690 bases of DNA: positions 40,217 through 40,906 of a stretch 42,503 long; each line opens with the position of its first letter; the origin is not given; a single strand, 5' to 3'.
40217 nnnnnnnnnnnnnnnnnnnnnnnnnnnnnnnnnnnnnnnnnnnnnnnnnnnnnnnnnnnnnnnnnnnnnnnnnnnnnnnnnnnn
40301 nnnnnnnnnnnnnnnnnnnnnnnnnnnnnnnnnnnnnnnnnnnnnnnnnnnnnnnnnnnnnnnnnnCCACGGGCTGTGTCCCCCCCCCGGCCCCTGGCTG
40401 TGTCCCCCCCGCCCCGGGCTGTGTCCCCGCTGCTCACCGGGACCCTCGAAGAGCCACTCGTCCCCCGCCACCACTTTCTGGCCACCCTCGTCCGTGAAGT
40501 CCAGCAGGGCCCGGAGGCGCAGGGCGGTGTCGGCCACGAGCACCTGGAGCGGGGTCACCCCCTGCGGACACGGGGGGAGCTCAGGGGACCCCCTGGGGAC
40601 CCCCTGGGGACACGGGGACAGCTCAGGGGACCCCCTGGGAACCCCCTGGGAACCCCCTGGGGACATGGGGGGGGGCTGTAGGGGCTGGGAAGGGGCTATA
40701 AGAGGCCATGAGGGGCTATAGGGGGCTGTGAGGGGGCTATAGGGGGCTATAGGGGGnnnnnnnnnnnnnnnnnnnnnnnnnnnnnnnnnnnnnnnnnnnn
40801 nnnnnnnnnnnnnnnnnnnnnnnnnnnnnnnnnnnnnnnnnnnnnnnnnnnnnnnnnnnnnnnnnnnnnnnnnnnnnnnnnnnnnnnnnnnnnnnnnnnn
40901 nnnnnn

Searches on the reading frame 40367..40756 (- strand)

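Call 39: search_protein_families(library=pfam, proteins=[window:40367-40756:-], max_evalue=0.01)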
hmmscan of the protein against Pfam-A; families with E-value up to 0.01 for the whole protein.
window:40367-40756:- (130 aa): 1 family
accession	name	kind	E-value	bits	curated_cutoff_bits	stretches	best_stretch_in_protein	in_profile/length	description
PF01505.23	Vault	-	1.2e-14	54.5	27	1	71-108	1-38/42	Major Vault Protein repeat domain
